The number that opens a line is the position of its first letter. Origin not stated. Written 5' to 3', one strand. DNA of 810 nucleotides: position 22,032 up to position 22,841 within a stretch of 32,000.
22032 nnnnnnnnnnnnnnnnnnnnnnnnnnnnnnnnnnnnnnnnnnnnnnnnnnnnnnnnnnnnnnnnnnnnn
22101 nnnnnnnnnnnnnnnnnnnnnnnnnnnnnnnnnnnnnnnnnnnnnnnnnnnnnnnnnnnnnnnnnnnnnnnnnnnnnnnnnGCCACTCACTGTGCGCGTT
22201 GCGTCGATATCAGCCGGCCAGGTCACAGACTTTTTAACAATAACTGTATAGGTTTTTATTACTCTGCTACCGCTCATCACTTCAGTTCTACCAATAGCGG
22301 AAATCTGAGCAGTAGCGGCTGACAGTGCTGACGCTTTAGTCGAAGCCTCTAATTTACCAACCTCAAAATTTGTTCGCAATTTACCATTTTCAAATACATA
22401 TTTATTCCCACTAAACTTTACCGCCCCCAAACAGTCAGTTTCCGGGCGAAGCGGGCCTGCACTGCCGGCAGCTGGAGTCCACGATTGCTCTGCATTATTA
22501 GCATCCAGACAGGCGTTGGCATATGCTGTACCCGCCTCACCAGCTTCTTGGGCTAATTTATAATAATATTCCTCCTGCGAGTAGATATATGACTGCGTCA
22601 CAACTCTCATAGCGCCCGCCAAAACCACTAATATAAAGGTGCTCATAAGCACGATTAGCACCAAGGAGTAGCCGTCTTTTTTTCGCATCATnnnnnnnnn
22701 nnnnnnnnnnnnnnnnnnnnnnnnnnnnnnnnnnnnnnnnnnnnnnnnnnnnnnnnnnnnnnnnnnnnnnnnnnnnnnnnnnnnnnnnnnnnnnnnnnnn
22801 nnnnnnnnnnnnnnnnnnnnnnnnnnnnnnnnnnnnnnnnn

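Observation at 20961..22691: PilX-like minor pilin fused to a seven-bladed RCC1 propeller: a one-polypeptide analogue of PilX plus PilY1 (candidate pilus-tip adhesin)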

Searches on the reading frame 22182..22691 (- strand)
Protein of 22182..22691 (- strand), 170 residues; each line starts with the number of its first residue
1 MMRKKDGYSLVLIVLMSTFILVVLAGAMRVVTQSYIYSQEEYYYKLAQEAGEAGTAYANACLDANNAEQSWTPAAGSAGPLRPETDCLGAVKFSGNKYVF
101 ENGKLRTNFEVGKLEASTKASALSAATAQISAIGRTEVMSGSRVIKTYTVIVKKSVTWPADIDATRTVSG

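Call 8: find_homologous_proteins(query=window:22182-22691:-, max_evalue=0.001)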
Query window:22182-22691:- (170 aa): 8 proteins with E <= 0.001 among 372 candidates.
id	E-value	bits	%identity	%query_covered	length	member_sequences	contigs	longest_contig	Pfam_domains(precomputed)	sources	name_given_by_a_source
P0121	5.3e-102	356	99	100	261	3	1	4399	PF00415.25,PF13540.13,PF25390.2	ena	-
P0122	5.9e-79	281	78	100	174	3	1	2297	-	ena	-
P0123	4.8e-72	259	79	91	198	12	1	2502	-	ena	-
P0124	2.9e-62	227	76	84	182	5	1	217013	PF13540.13,PF25390.2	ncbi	-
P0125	8.8e-53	196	75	72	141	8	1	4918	-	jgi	jgi:hypothetical protein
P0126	1.8e-50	189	73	75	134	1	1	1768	-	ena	-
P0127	1.0e-41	160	82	55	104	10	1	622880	-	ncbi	-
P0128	6.4e-13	67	76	29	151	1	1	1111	-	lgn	-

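Call 22: search_protein_families(library=pfam, proteins=[window:22212-22691:-], max_evalue=10)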
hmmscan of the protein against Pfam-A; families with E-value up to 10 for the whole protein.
window:22212-22691:- (160 aa): 0 families

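Call 23: search_solved_structures(query=window:22212-22691:-, max_evalue=10, show_alignments=2)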
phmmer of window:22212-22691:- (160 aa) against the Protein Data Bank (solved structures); distinct sequences matched with E-value up to 10: 5.
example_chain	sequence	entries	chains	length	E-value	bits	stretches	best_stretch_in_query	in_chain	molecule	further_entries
9jq0_A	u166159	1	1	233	0.18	15.1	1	81-135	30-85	Acid phosphatase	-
9hmf_O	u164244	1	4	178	0.51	13.6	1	3-122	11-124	Flagellar protein FliL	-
1d2t_A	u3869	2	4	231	0.63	13.3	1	80-127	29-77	ACID PHOSPHATASE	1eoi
1iw8_A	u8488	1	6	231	0.67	13.3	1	80-128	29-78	acid phosphatase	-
8yc1_A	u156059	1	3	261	1.3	12.3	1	81-130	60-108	Acid phosphatase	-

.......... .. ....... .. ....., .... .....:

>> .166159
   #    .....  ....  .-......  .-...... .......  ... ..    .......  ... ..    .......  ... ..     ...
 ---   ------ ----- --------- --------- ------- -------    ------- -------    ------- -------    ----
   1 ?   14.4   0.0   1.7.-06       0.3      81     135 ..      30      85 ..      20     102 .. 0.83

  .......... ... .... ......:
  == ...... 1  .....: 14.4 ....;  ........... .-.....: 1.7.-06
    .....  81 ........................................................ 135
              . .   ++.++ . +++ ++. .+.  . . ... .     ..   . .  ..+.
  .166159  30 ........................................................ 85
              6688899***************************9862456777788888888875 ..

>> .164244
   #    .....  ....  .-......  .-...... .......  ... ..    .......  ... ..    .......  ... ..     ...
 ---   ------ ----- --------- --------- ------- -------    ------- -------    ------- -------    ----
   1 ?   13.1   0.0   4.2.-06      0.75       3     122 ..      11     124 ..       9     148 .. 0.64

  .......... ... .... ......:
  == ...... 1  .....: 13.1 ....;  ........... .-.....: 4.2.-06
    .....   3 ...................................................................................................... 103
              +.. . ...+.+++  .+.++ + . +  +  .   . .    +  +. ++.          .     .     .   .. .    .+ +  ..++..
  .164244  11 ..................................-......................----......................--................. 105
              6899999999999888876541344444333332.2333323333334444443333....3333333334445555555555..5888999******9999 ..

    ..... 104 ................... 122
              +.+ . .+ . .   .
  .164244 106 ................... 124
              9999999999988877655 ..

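Call 32: search_protein_representatives(protein=window:22197-22691:-)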
Query: 165 residues. Proteins with E-value up to 0.001 (for the whole library): 535; up to 1e-10: 96; up to 1e-30: 2. The best 150 are listed.
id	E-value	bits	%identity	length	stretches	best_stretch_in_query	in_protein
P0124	1.9e-60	219.4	79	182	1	28-165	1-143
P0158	3.7e-39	150.3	55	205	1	1-160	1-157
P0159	1.7e-27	112.5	43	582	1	4-162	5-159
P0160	1.6e-26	109.4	62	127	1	1-90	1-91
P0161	3.5e-24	101.7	41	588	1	3-162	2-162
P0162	6.2e-24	100.9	85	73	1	1-60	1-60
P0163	1.8e-23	99.5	42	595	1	5-165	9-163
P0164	1.8e-23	99.4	40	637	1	5-161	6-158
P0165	5.3e-23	97.9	42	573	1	4-161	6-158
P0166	5.5e-23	97.9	41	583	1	7-162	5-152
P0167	2.2e-22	95.9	37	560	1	3-164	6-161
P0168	7.2e-22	94.2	60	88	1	4-83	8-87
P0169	2.1e-21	92.7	39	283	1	6-164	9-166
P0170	7.3e-21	91.0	35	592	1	7-160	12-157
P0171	3.9e-20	88.6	38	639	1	5-164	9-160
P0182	2.3e-16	76.4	42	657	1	3-118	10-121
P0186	1.1e-14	70.9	38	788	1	4-149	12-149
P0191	2.9e-14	69.6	38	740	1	3-116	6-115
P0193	8.0e-14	68.2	40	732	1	2-124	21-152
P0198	2.1e-13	66.8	35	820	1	1-148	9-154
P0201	4.9e-13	65.6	42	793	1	6-113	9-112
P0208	2.1e-12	63.5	41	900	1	6-156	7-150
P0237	6.3e-11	58.8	36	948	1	6-120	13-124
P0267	5.4e-10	55.7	40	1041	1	6-116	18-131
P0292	2.0e-09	53.9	41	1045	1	5-124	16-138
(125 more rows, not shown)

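Call 35: search_protein_families(library=pfam, proteins=[P0186, P0191, P0193, P0198, P0201, P0208, P0267, P0292, P0182, P0237], max_evalue=0.01)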
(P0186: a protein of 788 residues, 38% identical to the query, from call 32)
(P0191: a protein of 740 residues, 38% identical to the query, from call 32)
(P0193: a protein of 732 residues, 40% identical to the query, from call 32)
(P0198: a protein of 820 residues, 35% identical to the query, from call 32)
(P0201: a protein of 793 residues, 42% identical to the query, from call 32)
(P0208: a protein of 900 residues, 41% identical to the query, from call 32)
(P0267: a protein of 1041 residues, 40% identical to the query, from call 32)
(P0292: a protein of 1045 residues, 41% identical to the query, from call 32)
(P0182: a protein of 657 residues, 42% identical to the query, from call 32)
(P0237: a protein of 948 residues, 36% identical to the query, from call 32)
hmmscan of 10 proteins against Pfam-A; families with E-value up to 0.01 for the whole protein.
P0186 (788 aa): 6 families
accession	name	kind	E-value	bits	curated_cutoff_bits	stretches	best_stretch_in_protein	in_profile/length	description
PF25390.1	WD40_RLD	-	5.4e-27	95.5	150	2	603-780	202-346/363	RCC1-like domain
PF14200.12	RicinB_lectin_2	-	2.4e-24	86.3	25.6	3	495-578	1-89/89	Ricin-type beta-trefoil lectin domain-like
PF00652.28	Ricin_B_lectin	-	5e-21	75.6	29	2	506-591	4-84/126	Ricin-type beta-trefoil lectin domain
PF00415.24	RCC1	-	8.7e-13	49.1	21.7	1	751-783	1-33/50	Regulator of chromosome condensation (RCC1) repeat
PF13540.12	RCC1_2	-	1e-11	44.7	22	1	743-764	9-30/30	Regulator of chromosome condensation (RCC1) repeat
PF24562.1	CysR_MRC2_N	-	0.0042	17.3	27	1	493-543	30-80/133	MRC2-like, N-terminal cysteine-rich domain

P0191 (740 aa): 6 families
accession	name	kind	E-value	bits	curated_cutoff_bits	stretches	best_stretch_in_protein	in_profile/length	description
PF25390.1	WD40_RLD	-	2.9e-55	188.5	150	2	172-432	45-285/363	RCC1-like domain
PF00415.24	RCC1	-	2.9e-36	124.2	21.7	4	356-398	2-41/50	Regulator of chromosome condensation (RCC1) repeat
PF13540.12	RCC1_2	-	2.3e-21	75.4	22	2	686-714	2-30/30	Regulator of chromosome condensation (RCC1) repeat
PF00652.28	Ricin_B_lectin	-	4.3e-18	66.2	29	2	431-547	5-126/126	Ricin-type beta-trefoil lectin domain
PF14200.12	RicinB_lectin_2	-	3.7e-05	24.8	25.6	1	504-555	2-61/89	Ricin-type beta-trefoil lectin domain-like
PF25384.1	Alsin_RLD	-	0.00013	21.8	100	0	685-718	277-310/405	Alsin RCC1-like domain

P0193 (732 aa): 2 families
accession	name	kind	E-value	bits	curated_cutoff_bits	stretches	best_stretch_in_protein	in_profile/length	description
PF02018.23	CBM_4_9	-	4.3e-06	27.6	25.9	1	554-661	4-113/136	Carbohydrate binding domain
PF07691.17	PA14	-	1e-05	25.8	24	1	238-269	57-88/147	PA14 domain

P0198 (820 aa): 5 families
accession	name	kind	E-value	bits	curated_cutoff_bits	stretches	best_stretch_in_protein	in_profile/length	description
PF00652.28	Ricin_B_lectin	-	7.4e-21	75.1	29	2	548-626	9-85/126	Ricin-type beta-trefoil lectin domain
PF25390.1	WD40_RLD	-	1.1e-18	68.2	150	2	653-809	215-345/363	RCC1-like domain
PF14200.12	RicinB_lectin_2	-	5.5e-16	59.5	25.6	3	548-613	21-89/89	Ricin-type beta-trefoil lectin domain-like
PF00415.24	RCC1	-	7.4e-12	46.1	21.7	1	781-812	1-30/50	Regulator of chromosome condensation (RCC1) repeat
PF13540.12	RCC1_2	-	2e-05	24.7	22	0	773-794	9-30/30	Regulator of chromosome condensation (RCC1) repeat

P0201 (793 aa): 1 family
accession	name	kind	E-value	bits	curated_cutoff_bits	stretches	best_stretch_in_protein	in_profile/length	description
PF21722.4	Gly_rich_2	-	7.1e-07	29.9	24.3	1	491-747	16-225/226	Glycine-rich domain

P0208 (900 aa): 6 families
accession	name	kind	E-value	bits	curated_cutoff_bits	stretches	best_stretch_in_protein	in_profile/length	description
PF00652.28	Ricin_B_lectin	-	9.3e-43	145.9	29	2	579-701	4-125/126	Ricin-type beta-trefoil lectin domain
PF14200.12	RicinB_lectin_2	-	1e-41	141.9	25.6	5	446-519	16-89/89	Ricin-type beta-trefoil lectin domain-like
PF25390.1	WD40_RLD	-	1.1e-36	127.3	150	2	171-435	101-344/363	RCC1-like domain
PF13540.12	RCC1_2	-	3.6e-24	84.3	22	4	333-359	4-30/30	Regulator of chromosome condensation (RCC1) repeat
PF00415.24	RCC1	-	1.1e-21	77.6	21.7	2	863-897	1-35/50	Regulator of chromosome condensation (RCC1) repeat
PF13953.12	PapC_C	-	0.0058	16.8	27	0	218-244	18-42/66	PapC C-terminal domain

P0267 (1041 aa): 2 families
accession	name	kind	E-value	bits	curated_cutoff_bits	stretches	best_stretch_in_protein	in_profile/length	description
PF21722.4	Gly_rich_2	-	4.4e-34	118.9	24.3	2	134-361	17-225/226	Glycine-rich domain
PF07691.17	PA14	-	0.0028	17.9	24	0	626-711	28-123/147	PA14 domain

P0292 (1045 aa): 1 family
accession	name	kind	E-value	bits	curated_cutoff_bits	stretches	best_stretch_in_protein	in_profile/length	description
PF21722.4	Gly_rich_2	-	1.5e-37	130.2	24.3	2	777-1008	15-225/226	Glycine-rich domain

P0182 (657 aa): 4 families
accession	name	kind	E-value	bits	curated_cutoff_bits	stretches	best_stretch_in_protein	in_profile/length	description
PF25390.1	WD40_RLD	-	7.9e-53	180.5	150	2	342-644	27-291/363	RCC1-like domain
PF00415.24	RCC1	-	1.6e-34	118.7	21.7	4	364-398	1-35/50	Regulator of chromosome condensation (RCC1) repeat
PF13540.12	RCC1_2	-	6.5e-22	77.1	22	3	602-630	2-30/30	Regulator of chromosome condensation (RCC1) repeat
PF25384.1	Alsin_RLD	-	0.0051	16.6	100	0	602-636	278-312/405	Alsin RCC1-like domain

P0237 (948 aa): 5 families
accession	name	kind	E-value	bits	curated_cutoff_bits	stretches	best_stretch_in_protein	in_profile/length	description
PF25390.1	WD40_RLD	-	1.3e-127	426.5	150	3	157-509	28-358/363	RCC1-like domain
PF13540.12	RCC1_2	-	6.6e-68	223.4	22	10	272-301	1-30/30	Regulator of chromosome condensation (RCC1) repeat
PF00415.24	RCC1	-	6.6e-67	222.4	21.7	9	182-230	5-50/50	Regulator of chromosome condensation (RCC1) repeat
PF02080.26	TrkA_C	-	0.00096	19.4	27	0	710-733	7-33/71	TrkA-C domain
PF25384.1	Alsin_RLD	-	0.0011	18.7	100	0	219-286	279-347/405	Alsin RCC1-like domain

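Call 38: search_solved_structures(query=A2, max_evalue=10, show_alignments=3)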
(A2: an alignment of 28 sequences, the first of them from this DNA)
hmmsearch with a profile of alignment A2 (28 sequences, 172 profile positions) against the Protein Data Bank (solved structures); distinct sequences matched with E-value up to 10: 1.
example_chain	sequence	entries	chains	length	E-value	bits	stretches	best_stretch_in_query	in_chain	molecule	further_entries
3h4w_A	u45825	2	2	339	0.73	12.8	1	33-90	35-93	Phosphatidylinositol-specific phospholipase C1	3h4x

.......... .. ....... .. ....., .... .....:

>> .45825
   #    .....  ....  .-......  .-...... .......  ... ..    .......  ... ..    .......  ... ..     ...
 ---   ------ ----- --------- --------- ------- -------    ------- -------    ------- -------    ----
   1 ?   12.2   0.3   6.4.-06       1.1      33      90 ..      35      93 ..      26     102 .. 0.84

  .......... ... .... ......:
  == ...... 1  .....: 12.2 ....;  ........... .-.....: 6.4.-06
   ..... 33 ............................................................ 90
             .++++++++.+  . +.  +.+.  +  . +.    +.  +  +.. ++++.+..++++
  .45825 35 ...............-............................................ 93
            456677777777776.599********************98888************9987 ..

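Call 39: find_homologous_proteins(query=A2, max_evalue=0.001)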
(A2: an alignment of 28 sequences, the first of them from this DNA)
Query A2 (28 sequences) (170 aa, profile of the alignment): 8 proteins with E <= 0.001 among 3504 candidates.
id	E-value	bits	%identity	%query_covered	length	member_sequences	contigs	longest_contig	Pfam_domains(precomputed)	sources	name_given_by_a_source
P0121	2.6e-50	188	99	100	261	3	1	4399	PF00415.25,PF13540.13,PF25390.2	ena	-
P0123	1.9e-44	169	79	91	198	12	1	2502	-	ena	-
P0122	2.0e-44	169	78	100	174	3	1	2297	-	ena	-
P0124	2.2e-39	153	76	84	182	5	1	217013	PF13540.13,PF25390.2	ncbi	-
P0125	4.8e-34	136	75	72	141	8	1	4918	-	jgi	jgi:hypothetical protein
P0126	4.7e-28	116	73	75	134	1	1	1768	-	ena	-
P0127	3.8e-24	103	82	55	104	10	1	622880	-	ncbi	-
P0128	1.1e-5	43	76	29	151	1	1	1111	-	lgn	-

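Call 46: predict_structure(alignment_id=A2)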
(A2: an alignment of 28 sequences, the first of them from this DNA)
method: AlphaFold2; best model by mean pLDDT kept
length: 170 residues; sequences in the alignment: 28
mean_pLDDT: 88.5   pTM: 0.77
mean pLDDT of the five models: 88.5, 87.3, 87.1, 86.7, 85.8
residues with pLDDT >= 90: 119; 70-90: 24; 50-70: 26; < 50: 1
segments of 3 or more residues with pLDDT < 50: none
pLDDT, mean of each block of 10 residues (from residue 1): 70 95 97 97 98 97 91 76 94 91 97 81 79 98 97 91 56
secondary structure, 60 per line:
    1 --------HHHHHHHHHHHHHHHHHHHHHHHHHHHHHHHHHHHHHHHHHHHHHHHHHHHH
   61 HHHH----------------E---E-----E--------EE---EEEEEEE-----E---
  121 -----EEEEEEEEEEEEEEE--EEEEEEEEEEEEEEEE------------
elements in order: H9-64 E105-111 E126-140 E143-158

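Call 49: fold_search(model_id=the predicted structure, library=pdb)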
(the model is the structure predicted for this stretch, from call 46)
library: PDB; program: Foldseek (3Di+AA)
matches with E <= 10: 356; with E <= 0.001: 0
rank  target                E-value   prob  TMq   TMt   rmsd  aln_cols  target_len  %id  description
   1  6rie_B                2.1e-01  0.25  0.19  0.04   6.1        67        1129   19  Structure of Vaccinia Virus DNA-dependent RNA polymerase co-transcriptional capping complex (released 2019-12-18)
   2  3aaa_B                2.1e-01  0.13  0.21  0.16  12.6       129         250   12  Crystal Structure of Actin capping protein in complex with V-1 (released 2010-08-04)
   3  3bgh_B                2.4e-01  0.77  0.23  0.21   5.5        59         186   17  Crystal structure of putative neuraminyllactose-binding hemagglutinin homolog from Helicobacter pylori (released 2007-12-11)
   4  6yfc_AA               2.4e-01  0.11  0.19  0.23  12.6        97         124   14  Virus-like particle of bacteriophage AVE019 (released 2020-09-02)
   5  2gtl_N                3.2e-01  0.21  0.21  0.17   8.6        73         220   12  Lumbricus Erythrocruorin at 3.5A resolution (released 2006-07-18)
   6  2w4y_A                3.2e-01  0.10  0.17  0.22  12.2        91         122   10  Caulobacter bacteriophage 5 - virus-like particle (released 2009-07-14)
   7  8rjw_C                3.6e-01  0.82  0.26  0.29   3.6        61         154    6  Human RAD52 open ring - ssDNA complex (released 2024-04-24)
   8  8f8q_H                3.6e-01  0.15  0.17  0.12   6.4        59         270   15  Cryo-EM structure of the CapZ-capped barbed end of F-actin (released 2023-06-07)
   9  3w1e                  3.9e-01  0.80  0.26  0.13   3.0        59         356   12  Structure of FlgT, a flagellar basal body component protein (released 2013-04-03)
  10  6yfs_AA               3.9e-01  0.10  0.17  0.20   9.7        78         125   12  Virus-like particle of bacteriophage PQ-465 (released 2020-09-02)
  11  3lk2_B                4.3e-01  0.16  0.20  0.16   5.6        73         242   14  Crystal structure of CapZ bound to the uncapping motif from CARMIL (released 2010-04-07)
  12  2iqi_B                4.6e-01  0.33  0.23  0.22   4.9        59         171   22  Crystal structure of protein XCC0632 from Xanthomonas campestris, Pfam DUF330 (released 2006-11-07)
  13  6yfs_AB               4.6e-01  0.11  0.18  0.23  10.8        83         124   10  Virus-like particle of bacteriophage PQ-465 (released 2020-09-02)
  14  5jrb_K                4.9e-01  0.75  0.26  0.24   3.6        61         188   10  Rad52(1-212) K102A/K133A/E202A mutant (released 2016-08-10)
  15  6yfj_AA               4.9e-01  0.08  0.17  0.22  10.2        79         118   11  Virus-like particle of bacteriophage ESE001 (released 2020-09-02)
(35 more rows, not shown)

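Call 51: search_protein_families(library=pfam, alignment_id=A2, max_evalue=10)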
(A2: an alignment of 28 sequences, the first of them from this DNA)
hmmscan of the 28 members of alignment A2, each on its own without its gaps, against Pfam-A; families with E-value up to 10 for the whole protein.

A. member 1, seq(170 aa): 0 families

B. families by the number of members that match (of 28 scanned): 16 families
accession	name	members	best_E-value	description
PF20520.3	Ac45-VOA1_TM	3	0.037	V0 complex accessory subunit Ac45/VOA1 transmembrane domain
PF14341.11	PilX_N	2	0.0019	PilX N-terminal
PF23959.1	DUF7288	1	0.0054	Family of unknown function (DUF7288)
PF13179.11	DUF4006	1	0.0092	Family of unknown function (DUF4006)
PF13540.12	RCC1_2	1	0.0094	Regulator of chromosome condensation (RCC1) repeat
PF12704.14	MacB_PCD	1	0.036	MacB-like periplasmic core domain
PF04845.19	PurA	1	0.043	PurA ssDNA and RNA-binding protein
PF04298.18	Zn_peptidase_2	1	0.049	Putative neutral zinc metallopeptidase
PF24278.2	HVO_0513_N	1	0.064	HVO_0513, N-terminal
PF16118.10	DUF4834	1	0.069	Domain of unknown function (DUF4834)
PF11309.13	DUF3112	1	0.07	Protein of unknown function (DUF3112)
PF13860.13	FlgD_ig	1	0.084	FlgD Ig-like domain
PF04406.19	TP6A_N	1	0.12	Type IIB DNA topoisomerase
PF05699.19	Dimer_Tnp_hAT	1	0.25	hAT family C-terminal dimerisation region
PF05309.16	TraE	1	0.48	TraE protein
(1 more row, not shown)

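Call 55: search_protein_families(library=pfam, alignment_id=A3, max_evalue=0.01)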
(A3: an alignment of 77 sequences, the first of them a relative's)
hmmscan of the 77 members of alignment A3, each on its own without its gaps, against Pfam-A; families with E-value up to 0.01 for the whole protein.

A. member 1, P0159 (582 aa): 4 families
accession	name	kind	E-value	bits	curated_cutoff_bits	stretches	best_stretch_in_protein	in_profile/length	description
PF25390.1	WD40_RLD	-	1.6e-57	196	150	2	418-569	93-240/363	RCC1-like domain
PF00415.24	RCC1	-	4.4e-49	165.3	21.7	5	432-482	1-49/50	Regulator of chromosome condensation (RCC1) repeat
PF13540.12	RCC1_2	-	3.8e-36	122.4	22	5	470-499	1-30/30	Regulator of chromosome condensation (RCC1) repeat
PF25384.1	Alsin_RLD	-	9.2e-10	38.8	100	1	435-504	244-311/405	Alsin RCC1-like domain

B. families by the number of members that match (of 77 scanned): 25 families
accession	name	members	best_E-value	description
PF25390.1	WD40_RLD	54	1.3e-127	RCC1-like domain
PF13540.12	RCC1_2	54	6.6e-68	Regulator of chromosome condensation (RCC1) repeat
PF00415.24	RCC1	54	6.6e-67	Regulator of chromosome condensation (RCC1) repeat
PF25384.1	Alsin_RLD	28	4.8e-15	Alsin RCC1-like domain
PF00652.28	Ricin_B_lectin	19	9.3e-43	Ricin-type beta-trefoil lectin domain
PF14200.12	RicinB_lectin_2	12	1e-41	Ricin-type beta-trefoil lectin domain-like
PF07484.17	Collar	7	1.2e-58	Phage Tail Collar Domain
PF21939.1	Gp10_C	6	1.8e-27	Baseplate structural protein Gp10, C-terminal domain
PF13385.13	Laminin_G_3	5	2.1e-24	Concanavalin A-like lectin/glucanases superfamily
PF21722.4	Gly_rich_2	5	1e-23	Glycine-rich domain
PF03498.20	CDtoxinA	3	9.4e-06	Cytolethal distending toxin A/C domain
PF24562.1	CysR_MRC2_N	3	0.00094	MRC2-like, N-terminal cysteine-rich domain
PF20082.4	DUF6476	2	4.3e-07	Family of unknown function (DUF6476)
PF07691.17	PA14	2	1e-05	PA14 domain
PF13953.12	PapC_C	2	0.0032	PapC C-terminal domain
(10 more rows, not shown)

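Call 69: search_protein_families(library=ncbifam, alignment_id=A2, max_evalue=1)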
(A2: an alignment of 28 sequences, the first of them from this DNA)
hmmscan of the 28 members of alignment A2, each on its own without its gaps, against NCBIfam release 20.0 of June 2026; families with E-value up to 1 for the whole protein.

A. member 1, seq(170 aa): 1 family
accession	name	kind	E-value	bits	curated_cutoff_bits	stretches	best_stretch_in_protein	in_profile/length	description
NF002460.0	PRK01658.1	subfamily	0.037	14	112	1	5-29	86-110/122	CidA/LrgA family holin-like protein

B. families by the number of members that match (of 28 scanned): 12 families
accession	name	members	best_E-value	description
NF007660.0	PRK10332.1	14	0.00064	prepilin-type N-terminal cleavage/methylation domain-containing protein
NF038301.1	EPS_HpsA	2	0.11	hormogonium polysaccharide biosynthesis protein HpsA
TIGR01708.2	typeII_sec_gspH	1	0.014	type II secretion system minor pseudopilin GspH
NF002460.0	PRK01658.1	1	0.037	CidA/LrgA family holin-like protein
NF052230.1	T9SS_PorE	1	0.048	PorE family type IX secretion system protein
NF006283.1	PRK08455.1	1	0.054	flagellar basal body-associated protein FliL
NF041116.1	CBASS_cyclase_a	1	0.054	CBASS oligonucleotide cyclase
TIGR01458.1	HAD-SF-IIA-hyp3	1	0.065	TIGR01458 family HAD-type hydrolase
NF008107.0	PRK10853.1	1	0.078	ArsC family reductase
NF040975.1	leader_RepB_LM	1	0.099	IncL/M-type plasmid replication leader peptide RepB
NF005022.0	PRK06432.1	1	0.16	NADH dehydrogenase subunit A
NF040982.1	ComGD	1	0.17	competence type IV pilus minor pilin ComGD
